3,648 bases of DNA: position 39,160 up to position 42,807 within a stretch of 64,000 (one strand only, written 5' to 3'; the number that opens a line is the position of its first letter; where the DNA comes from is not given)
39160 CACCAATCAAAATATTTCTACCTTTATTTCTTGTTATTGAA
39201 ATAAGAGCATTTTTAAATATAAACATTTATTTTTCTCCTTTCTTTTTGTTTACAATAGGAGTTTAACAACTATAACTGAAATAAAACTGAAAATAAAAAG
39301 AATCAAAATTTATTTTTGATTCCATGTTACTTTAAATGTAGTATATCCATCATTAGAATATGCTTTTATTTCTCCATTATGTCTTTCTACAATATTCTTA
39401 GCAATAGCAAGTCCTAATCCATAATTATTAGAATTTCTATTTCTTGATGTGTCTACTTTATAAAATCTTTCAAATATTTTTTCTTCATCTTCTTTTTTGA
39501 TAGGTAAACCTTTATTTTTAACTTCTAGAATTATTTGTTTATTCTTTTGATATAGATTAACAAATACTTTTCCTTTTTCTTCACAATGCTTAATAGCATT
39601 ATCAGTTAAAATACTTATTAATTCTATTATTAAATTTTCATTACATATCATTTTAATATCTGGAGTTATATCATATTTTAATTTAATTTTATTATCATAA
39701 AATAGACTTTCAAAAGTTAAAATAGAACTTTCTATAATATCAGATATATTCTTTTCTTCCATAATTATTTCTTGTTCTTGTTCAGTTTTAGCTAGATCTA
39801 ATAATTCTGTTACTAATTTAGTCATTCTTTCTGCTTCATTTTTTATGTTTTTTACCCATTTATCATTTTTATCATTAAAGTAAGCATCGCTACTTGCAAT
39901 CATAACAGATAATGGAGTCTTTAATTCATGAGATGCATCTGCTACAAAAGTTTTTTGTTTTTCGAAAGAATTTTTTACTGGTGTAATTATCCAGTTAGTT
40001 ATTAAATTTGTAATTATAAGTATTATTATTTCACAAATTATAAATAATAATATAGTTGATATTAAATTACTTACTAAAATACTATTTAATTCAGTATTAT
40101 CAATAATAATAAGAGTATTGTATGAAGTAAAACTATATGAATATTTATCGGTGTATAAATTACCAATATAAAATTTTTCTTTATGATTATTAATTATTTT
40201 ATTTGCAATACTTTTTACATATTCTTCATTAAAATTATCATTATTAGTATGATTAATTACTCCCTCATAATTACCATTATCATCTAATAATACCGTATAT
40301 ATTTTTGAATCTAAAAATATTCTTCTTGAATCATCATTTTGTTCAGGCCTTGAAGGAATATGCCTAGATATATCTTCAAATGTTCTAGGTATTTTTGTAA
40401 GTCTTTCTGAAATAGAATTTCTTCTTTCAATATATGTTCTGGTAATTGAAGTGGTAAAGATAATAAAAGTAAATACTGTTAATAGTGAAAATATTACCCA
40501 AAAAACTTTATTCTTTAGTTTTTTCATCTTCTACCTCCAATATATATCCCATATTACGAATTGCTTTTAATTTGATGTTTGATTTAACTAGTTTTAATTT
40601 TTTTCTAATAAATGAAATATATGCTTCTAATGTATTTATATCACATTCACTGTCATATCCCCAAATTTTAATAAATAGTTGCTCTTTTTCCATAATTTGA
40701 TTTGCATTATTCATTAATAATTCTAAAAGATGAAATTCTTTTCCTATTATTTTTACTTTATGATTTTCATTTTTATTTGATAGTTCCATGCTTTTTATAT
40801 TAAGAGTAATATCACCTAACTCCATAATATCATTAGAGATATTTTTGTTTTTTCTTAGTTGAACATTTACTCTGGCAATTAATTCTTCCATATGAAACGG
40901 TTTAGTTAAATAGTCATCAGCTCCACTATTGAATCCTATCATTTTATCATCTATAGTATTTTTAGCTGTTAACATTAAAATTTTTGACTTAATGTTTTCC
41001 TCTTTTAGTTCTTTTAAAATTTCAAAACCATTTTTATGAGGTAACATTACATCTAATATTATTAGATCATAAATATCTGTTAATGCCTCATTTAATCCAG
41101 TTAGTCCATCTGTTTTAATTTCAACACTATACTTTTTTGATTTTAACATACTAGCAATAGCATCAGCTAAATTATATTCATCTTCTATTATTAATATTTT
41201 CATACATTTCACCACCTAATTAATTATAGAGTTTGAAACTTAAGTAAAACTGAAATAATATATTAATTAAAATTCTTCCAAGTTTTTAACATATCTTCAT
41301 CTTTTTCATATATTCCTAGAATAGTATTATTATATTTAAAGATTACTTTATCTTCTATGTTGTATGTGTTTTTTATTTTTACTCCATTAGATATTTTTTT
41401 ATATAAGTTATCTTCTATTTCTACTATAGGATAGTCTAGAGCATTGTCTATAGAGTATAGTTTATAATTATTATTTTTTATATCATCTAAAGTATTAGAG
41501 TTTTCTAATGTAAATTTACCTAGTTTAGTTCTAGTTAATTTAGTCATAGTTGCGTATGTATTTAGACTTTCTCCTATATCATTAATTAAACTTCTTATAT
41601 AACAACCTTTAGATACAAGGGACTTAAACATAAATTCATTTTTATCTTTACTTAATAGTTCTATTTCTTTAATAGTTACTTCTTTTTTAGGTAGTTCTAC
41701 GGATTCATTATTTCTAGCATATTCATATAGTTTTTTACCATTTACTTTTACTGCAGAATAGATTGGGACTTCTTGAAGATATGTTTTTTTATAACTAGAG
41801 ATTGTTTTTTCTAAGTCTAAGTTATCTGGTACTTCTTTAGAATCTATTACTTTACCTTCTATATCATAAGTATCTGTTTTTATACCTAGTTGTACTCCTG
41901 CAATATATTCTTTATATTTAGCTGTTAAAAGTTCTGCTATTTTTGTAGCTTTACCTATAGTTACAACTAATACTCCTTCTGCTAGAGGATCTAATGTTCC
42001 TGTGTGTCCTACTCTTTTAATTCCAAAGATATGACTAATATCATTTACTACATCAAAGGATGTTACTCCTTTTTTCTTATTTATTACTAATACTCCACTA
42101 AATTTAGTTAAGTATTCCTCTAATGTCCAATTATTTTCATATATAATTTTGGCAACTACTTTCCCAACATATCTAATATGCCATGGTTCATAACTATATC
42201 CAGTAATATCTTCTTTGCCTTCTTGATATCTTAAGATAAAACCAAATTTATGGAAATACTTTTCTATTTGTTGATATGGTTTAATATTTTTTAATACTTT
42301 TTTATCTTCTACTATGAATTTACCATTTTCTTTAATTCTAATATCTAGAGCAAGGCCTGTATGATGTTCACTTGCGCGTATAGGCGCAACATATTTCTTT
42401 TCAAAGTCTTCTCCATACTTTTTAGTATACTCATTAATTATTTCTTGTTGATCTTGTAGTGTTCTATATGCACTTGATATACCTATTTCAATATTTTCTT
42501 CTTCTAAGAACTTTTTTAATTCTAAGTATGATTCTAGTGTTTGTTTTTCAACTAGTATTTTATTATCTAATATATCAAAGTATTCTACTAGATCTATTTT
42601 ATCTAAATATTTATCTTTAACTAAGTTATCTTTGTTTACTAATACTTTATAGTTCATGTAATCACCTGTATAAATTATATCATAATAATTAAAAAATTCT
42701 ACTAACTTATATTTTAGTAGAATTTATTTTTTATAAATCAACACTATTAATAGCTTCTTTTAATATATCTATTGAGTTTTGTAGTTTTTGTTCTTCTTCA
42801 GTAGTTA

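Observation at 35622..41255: Five copies of an 11-bp-phased direct repeat link a two-component system, a MacB-type ABC exporter, an HtrA protease and a membrane beta-helix protein into one putative envelope-stress regulon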

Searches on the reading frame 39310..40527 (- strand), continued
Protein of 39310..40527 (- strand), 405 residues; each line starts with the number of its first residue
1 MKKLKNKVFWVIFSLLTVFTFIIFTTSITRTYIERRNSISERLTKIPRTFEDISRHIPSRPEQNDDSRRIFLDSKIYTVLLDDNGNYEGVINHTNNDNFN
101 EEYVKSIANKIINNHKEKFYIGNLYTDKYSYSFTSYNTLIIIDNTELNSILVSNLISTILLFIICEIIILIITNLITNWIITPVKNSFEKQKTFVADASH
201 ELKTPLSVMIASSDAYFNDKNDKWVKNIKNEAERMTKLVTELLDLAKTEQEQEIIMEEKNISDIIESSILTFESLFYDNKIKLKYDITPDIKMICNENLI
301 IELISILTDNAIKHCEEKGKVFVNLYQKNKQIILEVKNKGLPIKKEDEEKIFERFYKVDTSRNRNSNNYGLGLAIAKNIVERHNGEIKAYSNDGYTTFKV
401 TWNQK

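Call 37: find_encoding_contigs(protein=P0002, flank=8000, max_places=1)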
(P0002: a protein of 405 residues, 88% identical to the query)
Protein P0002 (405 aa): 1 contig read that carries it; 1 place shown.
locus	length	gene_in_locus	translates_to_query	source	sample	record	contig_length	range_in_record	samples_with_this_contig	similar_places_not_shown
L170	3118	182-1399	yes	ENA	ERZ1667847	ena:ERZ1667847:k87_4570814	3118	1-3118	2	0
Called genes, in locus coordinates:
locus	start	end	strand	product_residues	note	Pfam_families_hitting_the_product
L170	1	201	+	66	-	?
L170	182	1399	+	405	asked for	PF00512:HisKA, PF02518:HATPase_c, PF14501:HATPase_c_5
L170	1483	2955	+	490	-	PF02687:FtsX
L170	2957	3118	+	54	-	?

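Call 41: search_protein_families(library=pfam, proteins=[L081:5218-6786:+, L081:4996-5208:+], max_evalue=10)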
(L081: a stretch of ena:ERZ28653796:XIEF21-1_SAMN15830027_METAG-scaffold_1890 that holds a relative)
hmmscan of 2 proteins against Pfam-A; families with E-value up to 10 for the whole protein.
L081:5218-6786:+ (522 aa): 2 families
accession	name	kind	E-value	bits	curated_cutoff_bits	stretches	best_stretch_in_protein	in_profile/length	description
PF14262.12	Cthe_2159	-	2.4e-13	50.4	25.8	2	240-400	69-221/262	Carbohydrate-binding domain-containing protein Cthe_2159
PF18889.6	Beta_helix_3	-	0.053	14.3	27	2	373-383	2-12/20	Beta helix repeat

L081:4996-5208:+ (70 aa): 0 families

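Call 48: find_encoding_contigs(protein=P0080, flank=8000, max_places=1)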
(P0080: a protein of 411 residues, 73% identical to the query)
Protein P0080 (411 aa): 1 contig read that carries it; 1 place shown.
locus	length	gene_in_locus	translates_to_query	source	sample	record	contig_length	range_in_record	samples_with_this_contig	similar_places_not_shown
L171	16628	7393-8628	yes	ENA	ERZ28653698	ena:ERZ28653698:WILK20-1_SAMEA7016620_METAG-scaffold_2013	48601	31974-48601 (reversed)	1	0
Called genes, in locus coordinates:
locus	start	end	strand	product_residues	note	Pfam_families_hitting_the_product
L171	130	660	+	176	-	PF00583:Acetyltransf_1, PF13302:Acetyltransf_3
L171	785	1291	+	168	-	PF00293:NUDIX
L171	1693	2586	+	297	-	-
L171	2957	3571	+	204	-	PF01725:Ham1p_like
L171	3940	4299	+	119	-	PF00392:GntR, PF14502:HTH_41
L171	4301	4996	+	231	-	PF00005:ABC_tran, PF13304:AAA_21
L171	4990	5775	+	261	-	-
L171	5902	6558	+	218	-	PF22751:DUF488-N3a (weak)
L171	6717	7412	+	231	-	PF00072:Response_reg, PF00486:Trans_reg_C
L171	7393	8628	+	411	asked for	PF00512:HisKA, PF02518:HATPase_c, PF14501:HATPase_c_5 (weak)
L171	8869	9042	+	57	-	-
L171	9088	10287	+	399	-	PF00089:Trypsin, PF13365:Trypsin_2, PF00595:PDZ, PF13180:PDZ_2, PF17820:PDZ_6 (weak)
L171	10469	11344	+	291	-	PF00005:ABC_tran, PF13304:AAA_21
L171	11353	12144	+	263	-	PF12679:ABC2_membrane_2, PF12730:ABC2_membrane_4 (weak), PF10920:DUF2705 (weak), PF13346:ABC2_membrane_5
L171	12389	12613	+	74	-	-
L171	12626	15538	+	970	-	PF14262:Cthe_2159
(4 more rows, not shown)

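Call 49: find_encoding_contigs(protein=P0093, flank=8000, max_places=1)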
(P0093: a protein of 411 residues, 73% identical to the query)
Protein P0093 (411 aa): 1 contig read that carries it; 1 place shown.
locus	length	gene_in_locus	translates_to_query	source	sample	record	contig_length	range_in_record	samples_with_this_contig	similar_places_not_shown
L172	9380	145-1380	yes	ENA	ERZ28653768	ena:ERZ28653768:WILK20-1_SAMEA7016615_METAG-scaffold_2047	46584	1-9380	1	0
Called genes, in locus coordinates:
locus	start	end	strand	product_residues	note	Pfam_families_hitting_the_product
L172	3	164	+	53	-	?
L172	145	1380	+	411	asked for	PF00512:HisKA, PF02518:HATPase_c, PF14501:HATPase_c_5 (weak)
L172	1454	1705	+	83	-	-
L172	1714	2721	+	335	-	PF25984:BSH_YknX (weak), PF25940:LcnD_C (weak), PF25954:Beta-barrel_RND_2 (weak), PF25990:Beta-barrel_YknX (weak), PF25967:RND-MFP_C (weak), PF25975:CzcB_C (weak), PF25989:YknX_C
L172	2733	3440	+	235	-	PF02463:SMC_N (faint), PF00005:ABC_tran, PF13304:AAA_21 (faint)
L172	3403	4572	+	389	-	PF12704:MacB_PCD, PF02687:FtsX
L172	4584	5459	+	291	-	-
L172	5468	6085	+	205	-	PF25990:Beta-barrel_YknX (weak)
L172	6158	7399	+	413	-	PF00089:Trypsin, PF13365:Trypsin_2, PF00595:PDZ, PF13180:PDZ_2, PF17820:PDZ_6 (weak)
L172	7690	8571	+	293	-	PF01545:Cation_efflux, PF16916:ZT_dimer (weak)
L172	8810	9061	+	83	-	PF04226:Transgly_assoc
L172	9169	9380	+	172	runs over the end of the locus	PF06210:DUF1003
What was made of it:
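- Closest known: BAS0540/BAS0541 of Bacillus anthracis. Same: In relative L172 the ABC slot holds a YknX-type MFP plus a MacB-type ABC set (call 49).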

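Call 50: find_encoding_contigs(protein=P0036, flank=8000, max_places=1)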
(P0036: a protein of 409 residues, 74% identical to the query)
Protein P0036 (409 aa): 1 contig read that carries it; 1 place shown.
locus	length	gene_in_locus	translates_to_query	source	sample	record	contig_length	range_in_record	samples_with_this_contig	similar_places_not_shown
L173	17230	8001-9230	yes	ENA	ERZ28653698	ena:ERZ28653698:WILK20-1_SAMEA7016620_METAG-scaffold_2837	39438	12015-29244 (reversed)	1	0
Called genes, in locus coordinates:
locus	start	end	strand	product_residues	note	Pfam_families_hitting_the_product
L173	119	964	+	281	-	-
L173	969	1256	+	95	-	PF04993:TfoX_N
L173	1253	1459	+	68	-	-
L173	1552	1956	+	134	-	PF12844:HTH_19, PF13560:HTH_31, PF01381:HTH_3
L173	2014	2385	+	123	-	-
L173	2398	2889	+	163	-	-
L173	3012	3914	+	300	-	PF00005:ABC_tran, PF13304:AAA_21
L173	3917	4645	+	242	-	PF10920:DUF2705 (weak)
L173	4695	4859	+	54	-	-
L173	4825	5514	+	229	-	PF02525:Flavodoxin_2, PF03358:FMN_red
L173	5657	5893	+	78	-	-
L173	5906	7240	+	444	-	-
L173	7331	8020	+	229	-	PF00072:Response_reg, PF00486:Trans_reg_C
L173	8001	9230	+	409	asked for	PF00512:HisKA, PF02518:HATPase_c, PF14501:HATPase_c_5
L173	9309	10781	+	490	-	PF02687:FtsX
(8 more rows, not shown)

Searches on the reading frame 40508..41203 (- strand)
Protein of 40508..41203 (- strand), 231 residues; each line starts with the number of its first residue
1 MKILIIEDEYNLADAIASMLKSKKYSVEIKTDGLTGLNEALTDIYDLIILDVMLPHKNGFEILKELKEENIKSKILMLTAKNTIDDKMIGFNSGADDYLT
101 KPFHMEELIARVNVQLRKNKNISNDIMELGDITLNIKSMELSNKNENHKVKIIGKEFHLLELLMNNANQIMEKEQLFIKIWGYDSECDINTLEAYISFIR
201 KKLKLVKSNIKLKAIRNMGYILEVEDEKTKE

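Call 8: search_protein_families(library=pfam, proteins=[window:40508-41203:-], max_evalue=0.01)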
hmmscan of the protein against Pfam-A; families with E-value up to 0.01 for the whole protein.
window:40508-41203:- (231 aa): 2 families
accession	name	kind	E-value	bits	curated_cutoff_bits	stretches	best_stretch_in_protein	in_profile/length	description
PF00072.30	Response_reg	-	2.5e-26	92.5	30.2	1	3-113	1-111/111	Response regulator receiver domain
PF00486.34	Trans_reg_C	-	5.1e-18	65.4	26.2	1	149-222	3-77/77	Transcriptional regulatory protein, C terminal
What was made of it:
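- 40508..41203 (-): OmpR/PhoB-family response regulator (231 aa, ATG at 41203). Recognition helix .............. Pfam Response_reg plus Trans_reg_C (call 8).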

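Call 12: search_protein_families(library=ncbifam, proteins=[window:40508-41203:-], max_evalue=0.001)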
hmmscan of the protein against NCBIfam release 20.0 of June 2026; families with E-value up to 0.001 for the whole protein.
window:40508-41203:- (231 aa): 93 families (the best 25 are shown)
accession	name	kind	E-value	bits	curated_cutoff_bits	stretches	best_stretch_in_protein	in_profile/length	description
NF041734.1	resp_reg_RppA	equivalog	5.1e-55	186.3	250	1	1-223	1-228/229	two-component system response regulator RppA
TIGR01387.1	cztR_silR_copR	subfamily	2.3e-52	177.8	279.2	1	3-222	1-218/218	heavy metal response regulator transcription factor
TIGR02154.1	PhoB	equivalog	2.5e-48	164.4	296.2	1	2-222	4-225/226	phosphate regulon transcriptional regulator PhoB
NF045991.1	RespRegCtrARhodob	equivalog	1.3e-47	162.5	350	1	1-222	1-221/224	response regulator transcription factor CtrA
NF007928.2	PRK10643.1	equivalog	3.2e-46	157.7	330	1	1-222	1-216/216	two-component system response regulator PmrA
NF040689.1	MtrAB_MtrA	equivalog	2.1e-45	154.7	300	1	3-220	1-216/219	MtrAB system response regulator MtrA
NF008567.0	PRK11517.1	equivalog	5e-44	150.3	353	1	1-225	1-221/223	response regulator transcription factor HprR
NF012023.0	PRK15479.1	equivalog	6.5e-44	150.1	337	1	1-228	1-223/224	transcriptional regulator TctD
NF051850.1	RespRegRprY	equivalog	9.1e-44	149.6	370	1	1-227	5-231/234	response regulator transcription factor RprY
NF040534.1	resp_reg_YycF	equivalog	8.5e-42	143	340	1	2-223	2-228/231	response regulator YycF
NF007346.1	PRK09836.1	equivalog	5.1e-41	140.9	420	1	1-227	1-226/227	copper/silver response regulator transcription factor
NF008296.0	PRK11083.1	equivalog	1.3e-40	139.2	273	1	2-224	5-227/228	two-component system response regulator CreB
NF045944.1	ResRegRpaBCyano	equivalog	2.1e-40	138.5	330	1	4-222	1-227/229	response regulator transcription factor RpaB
NF053854.1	RespRegPhoBBctds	equivalog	1.6e-39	135.6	270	1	3-214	1-218/225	two-component system response regulator PhoB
NF007663.1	PRK10336.1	equivalog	7.6e-38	130.4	345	1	1-222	1-216/219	quorum sensing response regulator transcription factor QseB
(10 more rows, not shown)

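Call 28: search_solved_structures(query=window:40508-41203:-, max_evalue=1e-20)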
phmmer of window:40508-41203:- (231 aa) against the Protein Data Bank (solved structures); distinct sequences matched with E-value up to 1e-20: 40.
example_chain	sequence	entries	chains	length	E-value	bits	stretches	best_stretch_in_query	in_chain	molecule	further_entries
1kgs_A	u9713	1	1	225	8.8e-43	149.9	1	2-222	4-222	DNA BINDING RESPONSE REGULATOR D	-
9ji3_J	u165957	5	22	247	1.2e-37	133.1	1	2-223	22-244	DNA-binding response regulator | Possible two component system response transcriptional positive regulator PhoP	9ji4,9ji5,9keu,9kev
3r0j_A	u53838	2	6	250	1.2e-37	133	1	2-223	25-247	POSSIBLE TWO COMPONENT SYSTEM RESPONSE TRANSCRIPTIONAL POSITIVE REGULATOR PHOP | Response regulator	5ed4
2oqr_A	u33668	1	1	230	4.4e-37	131.3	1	2-223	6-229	Sensory transduction protein regX3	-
9dvt_R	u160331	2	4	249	1.1e-35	126.7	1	2-227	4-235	DNA-binding dual master transcriptional regulator RpaA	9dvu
9ket_J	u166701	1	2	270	4e-33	118.3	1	46-223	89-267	Possible two component system response transcriptional positive regulator PhoP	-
8jo2_H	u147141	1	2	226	4.6e-33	118.1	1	1-227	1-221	DNA-binding transcriptional regulator BasR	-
4s04_A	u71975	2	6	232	5e-33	118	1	1-227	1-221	DNA-binding transcriptional regulator BasR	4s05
2gwr_A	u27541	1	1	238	3.5e-31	112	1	2-220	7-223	DNA-binding response regulator mtrA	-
1ys6_A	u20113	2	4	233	2.5e-30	109.2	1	2-224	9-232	Transcriptional regulatory protein prrA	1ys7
3q9s_A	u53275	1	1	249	7.7e-30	107.6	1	2-215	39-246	DNA-binding response regulator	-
3nnn_A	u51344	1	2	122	1.2e-29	107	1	2-118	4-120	DNA BINDING RESPONSE REGULATOR D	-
6is1_A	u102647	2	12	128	8e-28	101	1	2-119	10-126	Response regulator ArlR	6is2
6is3_C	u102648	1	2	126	1.2e-27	100.4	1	2-118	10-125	Response regulator ArlR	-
7lz9_A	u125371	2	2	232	6.4e-27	98.1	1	1-203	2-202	Putative two-component system response regulator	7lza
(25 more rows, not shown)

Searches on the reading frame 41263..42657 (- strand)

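Call 8: search_protein_families(library=pfam, proteins=[window:41263-42657:-], max_evalue=0.01)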
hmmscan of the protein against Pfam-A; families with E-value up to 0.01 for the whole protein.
window:41263-42657:- (464 aa): 4 families
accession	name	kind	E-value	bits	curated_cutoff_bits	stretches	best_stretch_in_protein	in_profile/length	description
PF01509.24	TruB_N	-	8.2e-48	163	27.3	1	209-354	2-149/149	TruB family pseudouridylate synthase (N terminal domain)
PF02557.22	VanY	-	1.2e-32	112.9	25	1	34-166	2-132/132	D-alanyl-D-alanine carboxypeptidase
PF16198.10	TruB_C_2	-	1.5e-09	38.3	29.3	1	355-409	1-56/66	tRNA pseudouridylate synthase B C-terminal domain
PF18188.7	PPL4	-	0.0036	17.6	25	1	64-129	36-99/159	Prim-pol 4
